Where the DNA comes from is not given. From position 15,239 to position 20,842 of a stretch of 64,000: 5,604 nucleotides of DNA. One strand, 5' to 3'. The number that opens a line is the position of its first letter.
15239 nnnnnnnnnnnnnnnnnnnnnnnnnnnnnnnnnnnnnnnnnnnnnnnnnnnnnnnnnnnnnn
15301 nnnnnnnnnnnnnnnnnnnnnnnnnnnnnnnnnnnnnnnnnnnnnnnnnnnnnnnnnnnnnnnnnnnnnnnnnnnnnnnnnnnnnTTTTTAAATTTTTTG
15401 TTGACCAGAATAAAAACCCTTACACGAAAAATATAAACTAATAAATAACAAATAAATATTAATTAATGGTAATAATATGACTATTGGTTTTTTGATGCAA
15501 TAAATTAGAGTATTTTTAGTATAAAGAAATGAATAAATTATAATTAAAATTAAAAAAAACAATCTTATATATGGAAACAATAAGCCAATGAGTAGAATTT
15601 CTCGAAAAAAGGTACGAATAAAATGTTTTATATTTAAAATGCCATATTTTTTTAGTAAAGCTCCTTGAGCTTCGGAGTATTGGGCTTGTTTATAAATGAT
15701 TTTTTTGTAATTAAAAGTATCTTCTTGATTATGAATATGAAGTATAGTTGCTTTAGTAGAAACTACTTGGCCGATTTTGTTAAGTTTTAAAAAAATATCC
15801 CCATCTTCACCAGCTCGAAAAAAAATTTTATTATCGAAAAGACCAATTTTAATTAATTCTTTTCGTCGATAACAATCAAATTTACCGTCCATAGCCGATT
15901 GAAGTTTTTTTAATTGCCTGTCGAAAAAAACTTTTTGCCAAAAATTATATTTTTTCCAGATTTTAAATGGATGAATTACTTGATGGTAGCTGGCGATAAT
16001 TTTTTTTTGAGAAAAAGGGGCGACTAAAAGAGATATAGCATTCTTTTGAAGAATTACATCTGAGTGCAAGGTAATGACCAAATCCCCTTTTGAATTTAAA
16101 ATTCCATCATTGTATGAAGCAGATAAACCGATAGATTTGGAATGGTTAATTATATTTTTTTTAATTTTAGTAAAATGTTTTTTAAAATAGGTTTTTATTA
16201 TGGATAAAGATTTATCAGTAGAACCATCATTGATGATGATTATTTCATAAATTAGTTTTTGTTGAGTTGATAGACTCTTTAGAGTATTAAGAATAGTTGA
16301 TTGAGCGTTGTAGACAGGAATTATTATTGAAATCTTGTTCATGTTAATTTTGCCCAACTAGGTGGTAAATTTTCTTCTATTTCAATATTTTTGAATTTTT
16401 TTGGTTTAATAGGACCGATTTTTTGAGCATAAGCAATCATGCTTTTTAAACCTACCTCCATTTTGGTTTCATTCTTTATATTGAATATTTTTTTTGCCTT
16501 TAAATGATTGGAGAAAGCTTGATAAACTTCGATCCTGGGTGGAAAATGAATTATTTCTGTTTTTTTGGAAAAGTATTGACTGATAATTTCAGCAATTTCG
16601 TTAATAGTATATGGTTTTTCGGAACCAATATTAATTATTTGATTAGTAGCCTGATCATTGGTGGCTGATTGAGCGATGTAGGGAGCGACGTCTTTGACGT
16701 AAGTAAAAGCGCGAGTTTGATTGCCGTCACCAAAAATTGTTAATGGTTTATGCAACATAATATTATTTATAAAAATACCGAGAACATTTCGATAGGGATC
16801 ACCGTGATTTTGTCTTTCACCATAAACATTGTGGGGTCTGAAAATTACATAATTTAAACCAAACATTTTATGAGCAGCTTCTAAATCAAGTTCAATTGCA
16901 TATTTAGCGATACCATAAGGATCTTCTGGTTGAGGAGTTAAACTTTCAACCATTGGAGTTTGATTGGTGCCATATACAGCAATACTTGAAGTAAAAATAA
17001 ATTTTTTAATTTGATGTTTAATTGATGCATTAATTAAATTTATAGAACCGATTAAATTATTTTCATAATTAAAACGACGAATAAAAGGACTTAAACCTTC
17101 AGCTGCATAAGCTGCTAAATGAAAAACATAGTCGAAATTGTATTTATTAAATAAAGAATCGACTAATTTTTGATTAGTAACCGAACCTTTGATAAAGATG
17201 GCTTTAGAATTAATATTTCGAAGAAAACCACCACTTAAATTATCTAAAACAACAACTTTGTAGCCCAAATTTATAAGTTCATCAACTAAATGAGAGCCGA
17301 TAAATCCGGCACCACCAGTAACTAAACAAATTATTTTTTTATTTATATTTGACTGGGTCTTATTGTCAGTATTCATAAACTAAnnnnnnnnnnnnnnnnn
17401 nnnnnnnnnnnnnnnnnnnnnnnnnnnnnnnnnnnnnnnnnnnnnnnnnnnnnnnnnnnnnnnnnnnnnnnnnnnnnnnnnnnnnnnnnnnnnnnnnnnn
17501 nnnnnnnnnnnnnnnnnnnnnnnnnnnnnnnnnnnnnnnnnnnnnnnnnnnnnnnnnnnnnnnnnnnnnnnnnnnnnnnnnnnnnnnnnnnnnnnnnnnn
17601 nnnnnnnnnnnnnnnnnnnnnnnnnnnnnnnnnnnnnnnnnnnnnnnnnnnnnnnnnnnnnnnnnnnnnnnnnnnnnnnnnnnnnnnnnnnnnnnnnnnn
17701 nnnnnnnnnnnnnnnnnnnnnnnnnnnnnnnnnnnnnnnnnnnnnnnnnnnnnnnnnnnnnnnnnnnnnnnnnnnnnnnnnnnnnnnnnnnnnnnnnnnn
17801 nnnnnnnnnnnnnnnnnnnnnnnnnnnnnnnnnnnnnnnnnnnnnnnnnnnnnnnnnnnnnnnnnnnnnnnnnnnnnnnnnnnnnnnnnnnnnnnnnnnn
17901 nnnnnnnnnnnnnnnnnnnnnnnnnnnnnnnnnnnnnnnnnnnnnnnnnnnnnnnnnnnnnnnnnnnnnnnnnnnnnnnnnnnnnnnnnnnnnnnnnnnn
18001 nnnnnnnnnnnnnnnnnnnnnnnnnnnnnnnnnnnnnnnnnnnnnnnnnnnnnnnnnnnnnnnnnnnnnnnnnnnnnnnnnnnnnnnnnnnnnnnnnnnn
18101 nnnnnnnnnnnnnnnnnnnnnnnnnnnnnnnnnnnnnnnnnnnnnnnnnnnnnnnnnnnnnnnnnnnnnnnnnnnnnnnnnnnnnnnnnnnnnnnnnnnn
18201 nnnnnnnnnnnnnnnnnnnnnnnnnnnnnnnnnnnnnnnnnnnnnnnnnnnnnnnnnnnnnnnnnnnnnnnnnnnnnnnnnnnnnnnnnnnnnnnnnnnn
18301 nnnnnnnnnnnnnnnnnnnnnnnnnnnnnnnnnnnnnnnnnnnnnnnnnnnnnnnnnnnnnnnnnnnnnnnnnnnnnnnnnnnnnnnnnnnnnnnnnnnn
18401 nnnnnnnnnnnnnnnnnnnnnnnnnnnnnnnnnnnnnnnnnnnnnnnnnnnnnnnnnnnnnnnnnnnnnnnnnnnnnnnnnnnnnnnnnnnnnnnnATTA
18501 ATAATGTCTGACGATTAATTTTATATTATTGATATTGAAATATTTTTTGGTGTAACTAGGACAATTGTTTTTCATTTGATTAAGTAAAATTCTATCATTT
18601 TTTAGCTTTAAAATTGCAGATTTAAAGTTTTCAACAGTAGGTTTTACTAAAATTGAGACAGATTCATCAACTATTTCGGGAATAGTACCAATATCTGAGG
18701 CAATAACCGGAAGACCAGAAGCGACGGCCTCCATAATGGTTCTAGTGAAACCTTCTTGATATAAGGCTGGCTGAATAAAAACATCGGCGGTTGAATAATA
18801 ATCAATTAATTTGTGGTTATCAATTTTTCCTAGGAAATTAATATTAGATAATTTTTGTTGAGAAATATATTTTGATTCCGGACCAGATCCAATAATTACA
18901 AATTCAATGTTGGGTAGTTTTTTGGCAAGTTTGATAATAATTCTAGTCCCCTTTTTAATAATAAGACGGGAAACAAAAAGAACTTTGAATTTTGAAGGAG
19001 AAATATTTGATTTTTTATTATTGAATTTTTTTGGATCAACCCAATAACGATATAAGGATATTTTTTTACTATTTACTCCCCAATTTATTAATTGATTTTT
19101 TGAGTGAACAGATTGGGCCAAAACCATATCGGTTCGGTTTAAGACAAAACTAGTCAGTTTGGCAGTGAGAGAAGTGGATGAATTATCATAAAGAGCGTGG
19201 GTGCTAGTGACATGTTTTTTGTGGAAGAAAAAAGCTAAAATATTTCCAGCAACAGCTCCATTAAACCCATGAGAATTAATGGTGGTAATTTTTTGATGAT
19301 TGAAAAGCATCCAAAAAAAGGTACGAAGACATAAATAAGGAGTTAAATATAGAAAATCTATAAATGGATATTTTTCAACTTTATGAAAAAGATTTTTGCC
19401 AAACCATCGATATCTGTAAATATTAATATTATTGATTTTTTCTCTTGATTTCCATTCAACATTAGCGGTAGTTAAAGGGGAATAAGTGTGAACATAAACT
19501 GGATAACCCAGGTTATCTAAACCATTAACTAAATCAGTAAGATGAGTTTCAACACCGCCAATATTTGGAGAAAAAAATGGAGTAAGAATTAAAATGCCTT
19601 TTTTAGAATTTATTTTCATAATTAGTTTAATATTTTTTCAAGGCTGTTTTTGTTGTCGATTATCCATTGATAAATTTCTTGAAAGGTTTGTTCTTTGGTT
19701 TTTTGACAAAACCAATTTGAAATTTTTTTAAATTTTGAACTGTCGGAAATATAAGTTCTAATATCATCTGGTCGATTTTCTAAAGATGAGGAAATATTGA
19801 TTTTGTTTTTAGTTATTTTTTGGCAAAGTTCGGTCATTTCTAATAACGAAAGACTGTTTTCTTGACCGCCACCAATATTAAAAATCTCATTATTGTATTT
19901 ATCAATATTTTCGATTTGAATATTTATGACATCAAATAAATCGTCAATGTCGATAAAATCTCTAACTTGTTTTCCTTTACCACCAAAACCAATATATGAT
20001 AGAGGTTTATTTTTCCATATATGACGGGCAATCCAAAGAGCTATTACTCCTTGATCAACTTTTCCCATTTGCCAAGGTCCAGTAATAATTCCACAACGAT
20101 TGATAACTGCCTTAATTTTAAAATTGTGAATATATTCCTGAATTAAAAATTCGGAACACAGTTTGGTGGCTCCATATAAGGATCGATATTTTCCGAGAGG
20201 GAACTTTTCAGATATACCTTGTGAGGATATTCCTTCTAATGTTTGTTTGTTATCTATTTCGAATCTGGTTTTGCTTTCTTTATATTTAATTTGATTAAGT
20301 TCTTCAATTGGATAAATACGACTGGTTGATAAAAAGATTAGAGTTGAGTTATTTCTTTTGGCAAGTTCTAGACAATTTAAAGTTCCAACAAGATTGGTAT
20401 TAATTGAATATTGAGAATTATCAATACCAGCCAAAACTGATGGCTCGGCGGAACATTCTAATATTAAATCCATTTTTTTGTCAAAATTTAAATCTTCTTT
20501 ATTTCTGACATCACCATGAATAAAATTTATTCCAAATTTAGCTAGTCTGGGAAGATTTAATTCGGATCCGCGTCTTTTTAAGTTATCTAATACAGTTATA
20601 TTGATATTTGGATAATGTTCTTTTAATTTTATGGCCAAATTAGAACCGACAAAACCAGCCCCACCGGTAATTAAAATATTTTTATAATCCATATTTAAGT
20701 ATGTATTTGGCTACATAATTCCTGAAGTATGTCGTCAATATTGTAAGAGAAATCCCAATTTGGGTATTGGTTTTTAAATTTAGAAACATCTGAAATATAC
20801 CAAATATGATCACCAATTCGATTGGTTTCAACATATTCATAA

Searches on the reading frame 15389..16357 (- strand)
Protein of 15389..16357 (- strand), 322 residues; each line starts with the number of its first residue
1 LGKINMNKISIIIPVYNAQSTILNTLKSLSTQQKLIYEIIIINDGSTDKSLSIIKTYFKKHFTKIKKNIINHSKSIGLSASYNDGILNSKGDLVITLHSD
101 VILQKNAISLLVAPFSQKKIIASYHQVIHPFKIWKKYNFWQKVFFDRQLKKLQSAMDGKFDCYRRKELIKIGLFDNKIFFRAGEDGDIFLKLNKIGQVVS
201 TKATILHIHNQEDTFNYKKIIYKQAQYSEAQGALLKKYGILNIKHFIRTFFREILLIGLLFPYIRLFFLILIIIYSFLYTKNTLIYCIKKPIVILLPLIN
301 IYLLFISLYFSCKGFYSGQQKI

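Call 26: search_protein_families(library=pfam, proteins=[window:15389-16357:-], max_evalue=0.001)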
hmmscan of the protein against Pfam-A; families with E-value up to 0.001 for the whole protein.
window:15389-16357:- (322 aa): 3 families
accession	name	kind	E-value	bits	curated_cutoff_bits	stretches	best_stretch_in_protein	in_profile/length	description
PF00535.33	Glycos_transf_2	-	1.9e-27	96.7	23.3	1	10-155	1-148/168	Glycosyl transferase family 2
PF10111.15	Glyco_tranf_2_2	-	5.5e-11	42.9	27.3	1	10-218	1-226/276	Glycosyltransferase like family 2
PF13641.12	Glyco_tranf_2_3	-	9.5e-08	32.8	27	1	9-192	3-194/230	Glycosyltransferase like family 2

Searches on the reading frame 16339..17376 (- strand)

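Call 26: search_protein_families(library=pfam, proteins=[window:16339-17376:-], max_evalue=0.001)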
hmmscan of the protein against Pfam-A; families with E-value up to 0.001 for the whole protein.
window:16339-17376:- (345 aa): 9 families
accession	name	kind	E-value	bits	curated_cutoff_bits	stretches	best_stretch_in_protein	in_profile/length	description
PF01370.27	Epimerase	-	1.5e-57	195.2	20.9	1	18-251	2-240/240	NAD dependent epimerase/dehydratase family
PF16363.11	GDP_Man_Dehyd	-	3.5e-40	138.9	27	1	18-272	1-269/332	GDP-mannose 4,6 dehydratase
PF01073.25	3Beta_HSD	-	1.8e-18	67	22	1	18-234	1-225/280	3-beta hydroxysteroid dehydrogenase/isomerase family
PF02719.21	Polysacc_synt_2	-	1.7e-16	60.7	20.2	1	18-273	2-251/293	Polysaccharide biosynthesis protein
PF04321.23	RmlD_sub_bind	-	4.7e-15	55.8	27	1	18-271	4-233/287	RmlD substrate binding domain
PF07993.18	NAD_binding_4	-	2.2e-09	37.3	20.1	1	55-190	59-213/258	Male sterility protein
PF13460.12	NAD_binding_10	-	3.5e-09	37.2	27.2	1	21-187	1-149/184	NAD(P)H-binding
PF05368.20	NmrA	-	2.1e-06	28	27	1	17-307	5-273/298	NmrA-like family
PF00106.31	adh_short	-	0.00017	21.6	26.6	0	17-79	3-71/195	short chain dehydrogenase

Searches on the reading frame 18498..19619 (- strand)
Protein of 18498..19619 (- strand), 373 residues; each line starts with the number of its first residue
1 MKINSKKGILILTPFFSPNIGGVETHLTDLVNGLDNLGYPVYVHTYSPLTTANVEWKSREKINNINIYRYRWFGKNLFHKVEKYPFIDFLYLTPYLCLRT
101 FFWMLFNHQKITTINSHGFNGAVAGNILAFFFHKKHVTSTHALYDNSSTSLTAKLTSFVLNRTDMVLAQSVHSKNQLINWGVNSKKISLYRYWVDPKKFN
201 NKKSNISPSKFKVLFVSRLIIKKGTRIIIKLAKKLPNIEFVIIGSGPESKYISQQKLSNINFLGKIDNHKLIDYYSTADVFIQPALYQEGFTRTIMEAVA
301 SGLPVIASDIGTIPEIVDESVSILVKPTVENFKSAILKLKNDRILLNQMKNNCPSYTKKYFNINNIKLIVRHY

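Call 26: search_protein_families(library=pfam, proteins=[window:18498-19619:-], max_evalue=0.001)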
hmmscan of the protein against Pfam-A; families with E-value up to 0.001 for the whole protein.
window:18498-19619:- (373 aa): 5 families
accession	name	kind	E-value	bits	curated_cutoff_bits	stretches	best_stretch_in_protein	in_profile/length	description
PF00534.26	Glycos_transf_1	-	8.2e-32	110.5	26.4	1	198-352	3-168/172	Glycosyl transferases group 1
PF13692.12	Glyco_trans_1_4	-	3.2e-25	89.5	27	1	211-342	2-142/142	Glycosyl transferases group 1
PF13439.12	Glyco_transf_4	-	2.9e-14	53.9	28.5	1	20-196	1-168/170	Glycosyltransferase Family 4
PF13524.12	Glyco_trans_1_2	-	2.7e-06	27.8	25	1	227-349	4-121/144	Glycosyl transferase-like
PF13579.12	Glyco_trans_4_4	-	4.6e-05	24.3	29.7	1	21-189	1-154/158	Glycosyl transferase 4-like domain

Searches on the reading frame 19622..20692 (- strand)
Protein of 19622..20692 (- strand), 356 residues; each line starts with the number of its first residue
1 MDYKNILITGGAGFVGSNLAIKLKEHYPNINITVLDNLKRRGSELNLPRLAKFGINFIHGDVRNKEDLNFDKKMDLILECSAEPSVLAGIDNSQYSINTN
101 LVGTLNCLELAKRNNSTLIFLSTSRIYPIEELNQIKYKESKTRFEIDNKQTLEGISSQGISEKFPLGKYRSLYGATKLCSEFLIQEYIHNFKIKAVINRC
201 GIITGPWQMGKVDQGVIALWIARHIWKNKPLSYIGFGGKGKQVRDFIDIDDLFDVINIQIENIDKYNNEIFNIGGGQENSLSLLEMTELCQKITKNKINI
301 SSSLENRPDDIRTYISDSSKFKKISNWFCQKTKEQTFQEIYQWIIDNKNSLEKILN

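Call 26: search_protein_families(library=pfam, proteins=[window:19622-20692:-], max_evalue=0.001)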
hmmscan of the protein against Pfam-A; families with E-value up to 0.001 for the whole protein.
window:19622-20692:- (356 aa): 6 families
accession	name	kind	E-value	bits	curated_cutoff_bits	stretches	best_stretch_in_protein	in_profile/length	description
PF01370.27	Epimerase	-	6.4e-37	127.7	20.9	1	6-274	1-240/240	NAD dependent epimerase/dehydratase family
PF16363.11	GDP_Man_Dehyd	-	9.9e-28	98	27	2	7-127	1-133/332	GDP-mannose 4,6 dehydratase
PF07993.18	NAD_binding_4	-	2.5e-14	53.5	20.1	1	8-214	1-218/258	Male sterility protein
PF02719.21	Polysacc_synt_2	-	3e-08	33.6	20.2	1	6-129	1-135/293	Polysaccharide biosynthesis protein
PF01073.25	3Beta_HSD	-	4.9e-08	32.8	22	1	7-125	1-118/280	3-beta hydroxysteroid dehydrogenase/isomerase family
PF04321.23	RmlD_sub_bind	-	4e-06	26.5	27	1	5-139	2-115/287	RmlD substrate binding domain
